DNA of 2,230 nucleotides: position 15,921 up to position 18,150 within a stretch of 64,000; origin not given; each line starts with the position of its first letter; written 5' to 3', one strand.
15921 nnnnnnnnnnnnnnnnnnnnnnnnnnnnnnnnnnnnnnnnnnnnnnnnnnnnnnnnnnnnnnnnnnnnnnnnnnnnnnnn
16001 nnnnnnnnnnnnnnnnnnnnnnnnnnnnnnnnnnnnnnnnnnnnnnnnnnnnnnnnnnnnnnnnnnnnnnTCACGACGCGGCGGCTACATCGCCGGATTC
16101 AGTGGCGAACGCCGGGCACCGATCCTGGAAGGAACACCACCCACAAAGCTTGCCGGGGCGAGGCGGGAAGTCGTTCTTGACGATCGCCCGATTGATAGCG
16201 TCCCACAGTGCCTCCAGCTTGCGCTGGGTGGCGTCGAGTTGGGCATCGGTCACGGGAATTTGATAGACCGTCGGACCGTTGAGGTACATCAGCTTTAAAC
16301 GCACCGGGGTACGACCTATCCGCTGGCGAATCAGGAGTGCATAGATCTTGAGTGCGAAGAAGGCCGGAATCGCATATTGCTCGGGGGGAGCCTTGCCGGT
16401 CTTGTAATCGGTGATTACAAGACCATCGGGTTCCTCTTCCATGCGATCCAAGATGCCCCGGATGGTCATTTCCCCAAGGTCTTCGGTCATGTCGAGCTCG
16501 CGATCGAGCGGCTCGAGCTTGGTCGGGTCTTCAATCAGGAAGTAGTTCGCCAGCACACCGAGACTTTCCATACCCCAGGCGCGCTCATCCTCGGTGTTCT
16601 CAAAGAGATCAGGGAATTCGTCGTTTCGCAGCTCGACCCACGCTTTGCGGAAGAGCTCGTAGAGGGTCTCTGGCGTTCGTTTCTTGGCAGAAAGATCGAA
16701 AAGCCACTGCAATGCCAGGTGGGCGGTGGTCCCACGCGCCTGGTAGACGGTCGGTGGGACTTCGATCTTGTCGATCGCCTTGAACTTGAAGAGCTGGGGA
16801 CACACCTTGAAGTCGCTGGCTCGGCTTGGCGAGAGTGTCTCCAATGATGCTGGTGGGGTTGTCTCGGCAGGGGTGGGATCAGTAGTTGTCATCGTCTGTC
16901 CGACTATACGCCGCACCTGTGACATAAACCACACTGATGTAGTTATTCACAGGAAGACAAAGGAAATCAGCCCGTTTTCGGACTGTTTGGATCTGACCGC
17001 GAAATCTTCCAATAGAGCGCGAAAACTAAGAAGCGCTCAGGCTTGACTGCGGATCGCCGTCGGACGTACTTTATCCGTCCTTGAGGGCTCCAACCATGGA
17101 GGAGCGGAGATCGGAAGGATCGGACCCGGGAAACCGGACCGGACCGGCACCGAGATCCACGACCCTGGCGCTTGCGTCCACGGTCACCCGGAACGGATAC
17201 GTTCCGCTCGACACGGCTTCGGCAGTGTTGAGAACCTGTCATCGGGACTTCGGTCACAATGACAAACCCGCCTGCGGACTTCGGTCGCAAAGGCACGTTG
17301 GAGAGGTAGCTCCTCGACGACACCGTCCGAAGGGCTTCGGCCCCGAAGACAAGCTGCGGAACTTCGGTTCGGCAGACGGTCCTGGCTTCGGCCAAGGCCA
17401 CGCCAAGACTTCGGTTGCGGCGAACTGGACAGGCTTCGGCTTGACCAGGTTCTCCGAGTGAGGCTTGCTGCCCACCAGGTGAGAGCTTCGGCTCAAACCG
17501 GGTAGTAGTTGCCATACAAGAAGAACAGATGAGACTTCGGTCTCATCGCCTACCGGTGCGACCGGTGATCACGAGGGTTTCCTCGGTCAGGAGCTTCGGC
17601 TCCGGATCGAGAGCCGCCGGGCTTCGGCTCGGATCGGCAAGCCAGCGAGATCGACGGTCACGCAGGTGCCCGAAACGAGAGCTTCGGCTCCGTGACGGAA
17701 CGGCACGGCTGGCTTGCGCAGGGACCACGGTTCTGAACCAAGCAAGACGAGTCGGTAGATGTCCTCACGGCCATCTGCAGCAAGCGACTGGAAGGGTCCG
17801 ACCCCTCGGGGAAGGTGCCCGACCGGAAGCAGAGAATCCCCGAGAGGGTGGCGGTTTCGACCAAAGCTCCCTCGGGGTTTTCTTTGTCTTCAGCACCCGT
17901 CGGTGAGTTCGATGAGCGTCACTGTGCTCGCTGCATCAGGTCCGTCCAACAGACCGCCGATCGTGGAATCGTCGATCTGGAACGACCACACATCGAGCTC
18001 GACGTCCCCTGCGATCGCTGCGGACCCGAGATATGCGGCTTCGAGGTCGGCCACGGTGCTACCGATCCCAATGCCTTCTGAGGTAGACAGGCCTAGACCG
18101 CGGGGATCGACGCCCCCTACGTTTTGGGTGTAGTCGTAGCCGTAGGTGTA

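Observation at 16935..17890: About 950-bp non-coding island with its own promoter, an array of 13 cUUCGg tetraloop mini-hairpins, and a compound terminator: candidate long structured RNA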

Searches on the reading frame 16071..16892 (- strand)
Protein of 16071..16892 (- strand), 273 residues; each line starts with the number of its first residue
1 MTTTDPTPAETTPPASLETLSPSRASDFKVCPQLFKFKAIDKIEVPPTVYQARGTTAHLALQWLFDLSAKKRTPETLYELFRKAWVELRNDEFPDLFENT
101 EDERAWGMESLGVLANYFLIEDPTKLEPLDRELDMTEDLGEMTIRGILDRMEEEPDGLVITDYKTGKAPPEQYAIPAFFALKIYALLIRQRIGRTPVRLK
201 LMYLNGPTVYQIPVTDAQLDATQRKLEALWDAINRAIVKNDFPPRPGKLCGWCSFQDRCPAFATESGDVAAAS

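Call 12: find_related_loci(query=window:16071-16892:-, collection=genome_contigs, flank=4000)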
Query window:16071-16892:- (273 aa) in genome_contigs; peptide patterns used: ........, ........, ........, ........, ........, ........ (x = any residue, [..] = any of these).
128 stretches matched a pattern; 73 encode a relative of the query (tblastn E <= 1e-3); 70 distinct loci.
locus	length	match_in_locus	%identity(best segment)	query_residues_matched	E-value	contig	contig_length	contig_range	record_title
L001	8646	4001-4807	89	1-269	7e-162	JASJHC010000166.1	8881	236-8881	MAG: Acidimicrobiia bacterium isolate ChS5.bin.13 ChesSed_k141_1050726, whole genome shotgun sequence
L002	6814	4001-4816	83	1-272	4e-156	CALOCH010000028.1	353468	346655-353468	MAG: uncultured Gammaproteobacteria bacterium isolate HOU_bin.0176 genome assembly, contig: contig_2405, whole genome sh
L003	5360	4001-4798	85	1-266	7e-155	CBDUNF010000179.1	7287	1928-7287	MAG TPA_asm: uncultured bacterium isolate SRR22808118_binner23_Refined_49 genome assembly, contig: ERZ25043431.8174, who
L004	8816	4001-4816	83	1-273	2e-151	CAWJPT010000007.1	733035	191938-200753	MAG: uncultured bacterium isolate MFD02923.bin.2.92 genome assembly, contig: contig_25222, whole genome shotgun sequence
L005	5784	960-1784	81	1-273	8e-151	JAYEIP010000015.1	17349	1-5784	MAG: Actinomycetota bacterium isolate MAG188 MAG188_15, whole genome shotgun sequence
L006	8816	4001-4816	79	1-272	1e-147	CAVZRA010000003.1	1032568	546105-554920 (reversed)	MAG: uncultured bacterium isolate MFD05684.bin.2.41 genome assembly, contig: contig_16125, whole genome shotgun sequence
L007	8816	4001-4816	81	1-272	1e-147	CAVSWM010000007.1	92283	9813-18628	MAG: uncultured bacterium isolate MFD05684.bin.2.115 genome assembly, contig: contig_27226, whole genome shotgun sequenc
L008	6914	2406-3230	80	2-273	2e-146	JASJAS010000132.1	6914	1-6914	MAG: Acidimicrobiia bacterium isolate MO_035.B13 MO_035.c_3266, whole genome shotgun sequence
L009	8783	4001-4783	82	15-273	1e-144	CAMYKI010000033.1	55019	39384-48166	MAG: uncultured Acidimicrobiaceae bacterium isolate FCS_M_Acidobacteriota_18 genome assembly, contig: scaffold_1106, who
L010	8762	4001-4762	82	17-270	2e-142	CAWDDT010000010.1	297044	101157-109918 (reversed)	MAG: uncultured bacterium isolate MFD05684.bin.2.275 genome assembly, contig: contig_56657, whole genome shotgun sequenc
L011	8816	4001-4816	82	1-272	2e-151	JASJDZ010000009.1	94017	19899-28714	MAG: Acidimicrobiia bacterium isolate MO_197.B6 MO_197.c_16, whole genome shotgun sequence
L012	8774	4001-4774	76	8-267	3e-131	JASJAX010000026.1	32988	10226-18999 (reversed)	MAG: Acidimicrobiia bacterium isolate MO_035.B30 MO_035.c_282, whole genome shotgun sequence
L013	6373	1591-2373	75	6-266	3e-130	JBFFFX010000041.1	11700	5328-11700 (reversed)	MAG: Acidimicrobiia bacterium isolate Mix_mud15.2022.01.27 k141_1885859_length_11700_cov_6.0000, whole genome shotgun se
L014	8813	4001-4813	70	1-272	2e-129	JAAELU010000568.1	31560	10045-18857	MAG: bacterium isolate Bpl_13 BplG_CONTIG5032632, whole genome shotgun sequence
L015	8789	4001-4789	73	11-270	2e-124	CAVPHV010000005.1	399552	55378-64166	MAG: uncultured Acidimicrobiia bacterium isolate MFD09964.bin.1.311 genome assembly, contig: contig_25686, whole genome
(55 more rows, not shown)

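Call 36: search_protein_families(library=pfam, proteins=[window:16071-16892:-], max_evalue=0.001)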
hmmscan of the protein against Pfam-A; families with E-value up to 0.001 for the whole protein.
window:16071-16892:- (273 aa): 1 family
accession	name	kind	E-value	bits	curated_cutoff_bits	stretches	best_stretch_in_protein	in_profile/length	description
PF12705.13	PDDEXK_1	-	7.5e-32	111.6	22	1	19-260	1-247/247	PD-(D/E)XK nuclease superfamily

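Call 76: find_encoding_contigs(protein=window:16071-16892:-, flank=3000, max_places=4)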
Protein window:16071-16892:- (273 aa): no gene with exactly this product is on record in the collection.
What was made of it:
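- Tried and rejected: Exact-protein look-up of the nuclease failed (call 76).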

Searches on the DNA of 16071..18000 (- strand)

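Call 5: search_rna_families(source=window, start=16800, end=18000, threshold=evalue, max_evalue=10, show_alignments=3)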
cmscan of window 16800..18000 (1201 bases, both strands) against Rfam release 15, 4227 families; matches with E-value up to 10: 3.
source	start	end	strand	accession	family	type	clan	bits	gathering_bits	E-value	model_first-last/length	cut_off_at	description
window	17635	17719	-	RF03271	mir-1247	Gene; miRNA;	-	18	70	6.3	1-74/74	no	mir-1247 microRNA precursor family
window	17538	17565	+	RF03847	mir-1538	Gene; miRNA;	-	15.6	78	8.5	18-45/58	no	mir-1538 microRNA precursor family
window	17759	17847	-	RF01056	Magnesium-II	Cis-reg; riboswitch;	-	13.9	40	9.1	1-115/115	no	Magnesium riboswitch aptamer (Magnesium responsive RNA element)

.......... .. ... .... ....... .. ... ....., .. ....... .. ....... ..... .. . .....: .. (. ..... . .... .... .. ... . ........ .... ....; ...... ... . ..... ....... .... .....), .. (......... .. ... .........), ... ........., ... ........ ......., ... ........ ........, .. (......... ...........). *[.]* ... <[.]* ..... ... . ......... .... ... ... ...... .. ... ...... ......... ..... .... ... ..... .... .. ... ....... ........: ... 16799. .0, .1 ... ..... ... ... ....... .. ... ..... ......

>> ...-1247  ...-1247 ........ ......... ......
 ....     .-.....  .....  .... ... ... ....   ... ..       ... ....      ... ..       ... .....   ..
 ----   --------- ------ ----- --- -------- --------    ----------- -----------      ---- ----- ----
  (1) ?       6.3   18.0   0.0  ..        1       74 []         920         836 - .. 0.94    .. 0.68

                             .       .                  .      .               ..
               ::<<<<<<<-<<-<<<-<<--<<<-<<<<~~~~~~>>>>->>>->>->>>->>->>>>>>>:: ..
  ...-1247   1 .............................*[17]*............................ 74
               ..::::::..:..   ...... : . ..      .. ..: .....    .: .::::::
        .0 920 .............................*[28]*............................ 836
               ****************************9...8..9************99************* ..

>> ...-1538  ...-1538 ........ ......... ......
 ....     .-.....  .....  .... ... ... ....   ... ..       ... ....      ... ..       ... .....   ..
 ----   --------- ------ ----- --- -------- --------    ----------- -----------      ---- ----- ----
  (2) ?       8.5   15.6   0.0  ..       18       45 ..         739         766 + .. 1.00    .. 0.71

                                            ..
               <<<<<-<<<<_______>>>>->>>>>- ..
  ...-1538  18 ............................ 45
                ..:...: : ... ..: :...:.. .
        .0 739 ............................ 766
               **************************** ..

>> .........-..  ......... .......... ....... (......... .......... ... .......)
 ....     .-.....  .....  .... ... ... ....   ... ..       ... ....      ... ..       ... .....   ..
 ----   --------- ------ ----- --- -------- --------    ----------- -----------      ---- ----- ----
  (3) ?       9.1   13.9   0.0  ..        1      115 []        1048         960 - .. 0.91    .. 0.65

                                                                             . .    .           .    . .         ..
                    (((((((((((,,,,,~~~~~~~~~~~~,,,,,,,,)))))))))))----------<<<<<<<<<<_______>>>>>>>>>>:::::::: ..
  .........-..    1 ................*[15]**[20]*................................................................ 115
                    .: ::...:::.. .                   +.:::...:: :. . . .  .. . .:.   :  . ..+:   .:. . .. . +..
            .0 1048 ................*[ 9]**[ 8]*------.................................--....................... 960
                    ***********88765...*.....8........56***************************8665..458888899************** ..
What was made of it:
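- On Any Rfam 15 family (including RNase P, tmRNA, SRP, 6S, OLE, GOLLD, ROOL, HEARO, raiA and riboswitches): At E<=10 on 16800-18000 there are only three chance hits, two eukaryotic miRNA models and one riboswitch model, at 14-18 bits against thresholds of 40-78 (call 5).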

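Call 44: search_rna_families(sources=[L085, L095, L103, L110, L124, L133, L128, L024, L159, L181, L072, L099, L084, L096, L132, L075, L106, L090], threshold=gathering)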
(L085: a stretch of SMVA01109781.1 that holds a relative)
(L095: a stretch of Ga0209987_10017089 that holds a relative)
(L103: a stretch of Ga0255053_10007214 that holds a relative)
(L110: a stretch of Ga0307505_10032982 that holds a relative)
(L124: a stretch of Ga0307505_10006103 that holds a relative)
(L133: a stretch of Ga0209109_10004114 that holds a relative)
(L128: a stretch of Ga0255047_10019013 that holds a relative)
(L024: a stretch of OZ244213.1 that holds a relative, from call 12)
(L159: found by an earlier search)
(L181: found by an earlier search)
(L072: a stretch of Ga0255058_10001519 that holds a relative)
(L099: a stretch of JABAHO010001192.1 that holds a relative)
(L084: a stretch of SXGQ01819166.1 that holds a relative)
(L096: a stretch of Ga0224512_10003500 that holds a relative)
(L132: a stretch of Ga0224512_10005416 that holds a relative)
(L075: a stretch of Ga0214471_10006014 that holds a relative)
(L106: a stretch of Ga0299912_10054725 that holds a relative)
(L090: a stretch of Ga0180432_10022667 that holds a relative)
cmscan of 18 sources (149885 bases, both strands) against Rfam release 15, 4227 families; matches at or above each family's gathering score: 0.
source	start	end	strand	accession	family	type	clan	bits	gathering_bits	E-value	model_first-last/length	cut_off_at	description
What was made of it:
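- Tried and rejected: No known RNA lies in any scanned locus that carries it (call 44).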

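Call 69: build_rna_model(alignment_id=A6)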
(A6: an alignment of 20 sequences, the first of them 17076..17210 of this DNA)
Model R1 built from alignment A6 (20 sequences, 139 columns); structure: RNAalifold consensus.
model positions 104; base pairs 29; branch points 2; effective number of sequences 1.07; information 0.589 bits per position. Calibrated on 0.2 Mb of random sequence (short: E-values are rough).
structure used (alignment columns):
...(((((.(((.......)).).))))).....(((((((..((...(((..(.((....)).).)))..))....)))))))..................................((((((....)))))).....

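Call 70: search_with_rna_model(model_id=R1, sources=[window, L001, L002, L003, L004, L005, L006, L007, L008, L009, L010, L011, L012, L013, L014, L015, L016, L017, L018, L019, L020, L021, L022, L023, L024, L025, L026, L027, L028, L029, L030, L031, L032, L066, L072, L073, L074, L075, L076, L077, L078, L079, L080, L081, L082, L083, L084, L085, L086, L087, L088, L089, L090, L091, L092, L093, L094, L095, L096, L097, L098, L099, L100, L101, L102, L103, L104, L105, L106, L107, L108, L109, L110, L111, L112, L113, L114, L115, L116, L117, L118, L119, L120, L121, L122, L123, L124, L125, L126, L127, L128, L129, L130, L131, L132, L133, L134, L135, L136, L137], max_evalue=1)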
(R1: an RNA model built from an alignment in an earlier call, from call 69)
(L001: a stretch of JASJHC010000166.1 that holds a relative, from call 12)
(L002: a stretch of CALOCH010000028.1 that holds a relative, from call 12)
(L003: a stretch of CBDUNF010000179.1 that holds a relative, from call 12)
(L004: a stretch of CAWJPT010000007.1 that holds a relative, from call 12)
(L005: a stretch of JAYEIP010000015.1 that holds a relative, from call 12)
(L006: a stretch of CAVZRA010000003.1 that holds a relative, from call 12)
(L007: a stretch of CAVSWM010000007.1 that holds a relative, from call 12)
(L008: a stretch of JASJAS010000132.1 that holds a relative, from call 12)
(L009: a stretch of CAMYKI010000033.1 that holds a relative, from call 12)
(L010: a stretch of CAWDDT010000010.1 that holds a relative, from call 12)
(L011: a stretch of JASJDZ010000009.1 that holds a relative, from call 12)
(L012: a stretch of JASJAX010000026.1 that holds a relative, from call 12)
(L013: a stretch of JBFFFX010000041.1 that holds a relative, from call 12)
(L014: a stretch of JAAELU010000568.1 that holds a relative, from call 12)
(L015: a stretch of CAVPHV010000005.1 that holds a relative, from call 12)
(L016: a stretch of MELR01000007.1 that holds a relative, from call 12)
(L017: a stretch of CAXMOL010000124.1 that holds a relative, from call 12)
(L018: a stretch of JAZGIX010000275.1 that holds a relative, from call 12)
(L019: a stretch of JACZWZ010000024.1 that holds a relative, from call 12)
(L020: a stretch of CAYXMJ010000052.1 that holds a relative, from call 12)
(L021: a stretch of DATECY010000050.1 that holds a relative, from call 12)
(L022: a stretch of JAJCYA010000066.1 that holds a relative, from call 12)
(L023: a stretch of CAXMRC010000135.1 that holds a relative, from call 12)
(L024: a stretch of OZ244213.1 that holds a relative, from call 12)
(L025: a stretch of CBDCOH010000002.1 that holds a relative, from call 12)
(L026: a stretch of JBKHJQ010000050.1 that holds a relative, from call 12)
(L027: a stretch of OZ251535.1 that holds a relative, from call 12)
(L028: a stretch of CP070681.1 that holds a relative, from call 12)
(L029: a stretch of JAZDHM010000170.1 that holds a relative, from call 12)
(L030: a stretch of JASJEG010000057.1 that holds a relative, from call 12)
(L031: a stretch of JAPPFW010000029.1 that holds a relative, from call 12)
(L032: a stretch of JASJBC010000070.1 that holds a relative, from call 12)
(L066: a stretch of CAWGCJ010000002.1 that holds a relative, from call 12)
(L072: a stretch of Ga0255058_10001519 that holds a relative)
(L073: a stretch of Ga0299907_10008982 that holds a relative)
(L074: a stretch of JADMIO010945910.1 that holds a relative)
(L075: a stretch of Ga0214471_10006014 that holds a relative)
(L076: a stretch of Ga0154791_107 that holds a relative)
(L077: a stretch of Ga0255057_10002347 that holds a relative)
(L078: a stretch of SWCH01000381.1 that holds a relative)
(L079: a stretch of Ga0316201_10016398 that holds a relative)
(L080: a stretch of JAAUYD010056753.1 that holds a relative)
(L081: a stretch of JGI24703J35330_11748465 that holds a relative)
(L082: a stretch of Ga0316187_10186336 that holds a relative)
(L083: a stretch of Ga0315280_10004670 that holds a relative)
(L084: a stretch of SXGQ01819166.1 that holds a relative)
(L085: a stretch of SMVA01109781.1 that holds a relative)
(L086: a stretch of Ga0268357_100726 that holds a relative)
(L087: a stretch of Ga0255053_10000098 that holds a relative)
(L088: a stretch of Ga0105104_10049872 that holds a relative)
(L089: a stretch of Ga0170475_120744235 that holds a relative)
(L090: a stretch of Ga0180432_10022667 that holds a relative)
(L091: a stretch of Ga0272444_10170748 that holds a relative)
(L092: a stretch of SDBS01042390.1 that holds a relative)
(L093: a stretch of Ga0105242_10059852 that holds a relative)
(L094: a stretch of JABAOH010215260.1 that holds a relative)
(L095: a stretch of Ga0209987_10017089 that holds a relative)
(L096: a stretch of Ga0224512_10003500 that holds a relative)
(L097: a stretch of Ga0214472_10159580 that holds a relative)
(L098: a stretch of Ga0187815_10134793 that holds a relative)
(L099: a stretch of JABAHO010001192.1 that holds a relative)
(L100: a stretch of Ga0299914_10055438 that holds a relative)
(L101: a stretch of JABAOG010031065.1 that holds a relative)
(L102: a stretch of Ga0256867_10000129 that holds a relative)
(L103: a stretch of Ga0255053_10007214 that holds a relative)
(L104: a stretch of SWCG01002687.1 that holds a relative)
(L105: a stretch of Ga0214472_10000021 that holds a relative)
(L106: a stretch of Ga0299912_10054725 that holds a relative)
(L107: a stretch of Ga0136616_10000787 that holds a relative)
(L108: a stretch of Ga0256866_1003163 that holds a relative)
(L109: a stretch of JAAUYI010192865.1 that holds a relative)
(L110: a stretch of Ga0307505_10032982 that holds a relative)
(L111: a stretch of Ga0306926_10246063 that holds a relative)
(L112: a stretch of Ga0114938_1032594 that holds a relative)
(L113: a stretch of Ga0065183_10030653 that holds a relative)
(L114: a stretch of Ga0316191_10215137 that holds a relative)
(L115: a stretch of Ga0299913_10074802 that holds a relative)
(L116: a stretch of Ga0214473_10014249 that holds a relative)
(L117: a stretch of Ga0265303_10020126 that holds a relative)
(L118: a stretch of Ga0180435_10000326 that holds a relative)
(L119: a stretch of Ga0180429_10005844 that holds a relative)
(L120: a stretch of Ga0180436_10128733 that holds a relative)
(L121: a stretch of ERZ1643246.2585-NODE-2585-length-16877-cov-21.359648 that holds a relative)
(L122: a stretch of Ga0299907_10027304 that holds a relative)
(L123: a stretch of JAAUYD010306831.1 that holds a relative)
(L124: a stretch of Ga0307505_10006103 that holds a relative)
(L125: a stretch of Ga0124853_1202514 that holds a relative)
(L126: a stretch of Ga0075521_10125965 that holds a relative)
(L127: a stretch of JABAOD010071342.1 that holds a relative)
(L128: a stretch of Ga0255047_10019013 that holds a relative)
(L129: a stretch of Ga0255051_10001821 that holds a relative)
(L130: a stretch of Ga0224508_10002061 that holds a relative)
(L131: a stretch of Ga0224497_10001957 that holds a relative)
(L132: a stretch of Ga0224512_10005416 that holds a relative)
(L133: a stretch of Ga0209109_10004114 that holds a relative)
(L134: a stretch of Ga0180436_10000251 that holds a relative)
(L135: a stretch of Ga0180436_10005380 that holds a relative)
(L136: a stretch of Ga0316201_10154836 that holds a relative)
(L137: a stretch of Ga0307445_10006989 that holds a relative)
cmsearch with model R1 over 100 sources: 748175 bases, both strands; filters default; matches with E-value up to 1: 25.
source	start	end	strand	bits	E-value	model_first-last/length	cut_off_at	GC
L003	3724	3828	-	115.1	5.3e-22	1-104/104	no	0.63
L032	3728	3829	-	113.2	1.4e-21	1-104/104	no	0.68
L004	3752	3854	-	112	2.5e-21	1-104/104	no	0.65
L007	3750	3851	-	111.8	2.8e-21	1-104/104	no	0.62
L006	3752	3854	-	111.5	3.2e-21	1-104/104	no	0.65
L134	1408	1511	+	110.2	6e-21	1-104/104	no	0.64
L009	3688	3787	-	109.6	8.3e-21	1-104/104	no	0.66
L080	2048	2148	+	109.1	1e-20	1-104/104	no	0.66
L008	2151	2251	-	108.7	1.3e-20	1-104/104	no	0.66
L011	3727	3830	-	103.9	1.4e-19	1-104/104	no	0.65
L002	3721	3827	-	103.3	1.9e-19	1-104/104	no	0.59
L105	439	541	-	101.3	5e-19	1-104/104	no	0.63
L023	3685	3817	-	98.7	1.8e-18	1-104/104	no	0.63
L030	3592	3708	-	97.7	2.9e-18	1-104/104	no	0.64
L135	10999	11103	+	96.9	4.4e-18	1-104/104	no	0.66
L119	7189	7294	+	95.2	1e-17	1-104/104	no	0.64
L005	667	798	-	95.1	1.1e-17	1-104/104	no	0.69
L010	3694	3796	-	93.5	2.3e-17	1-104/104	no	0.62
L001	3684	3816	-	90.8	8.9e-17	1-104/104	no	0.63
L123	1203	1332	+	89.6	1.6e-16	1-104/104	no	0.66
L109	211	338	+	88.5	2.7e-16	1-104/104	no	0.66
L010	3615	3715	+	21.1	0.08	1-104/104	no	0.67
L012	2903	3005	-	19.9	0.15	1-104/104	no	0.68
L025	2450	2514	-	17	0.62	1-104/104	no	0.72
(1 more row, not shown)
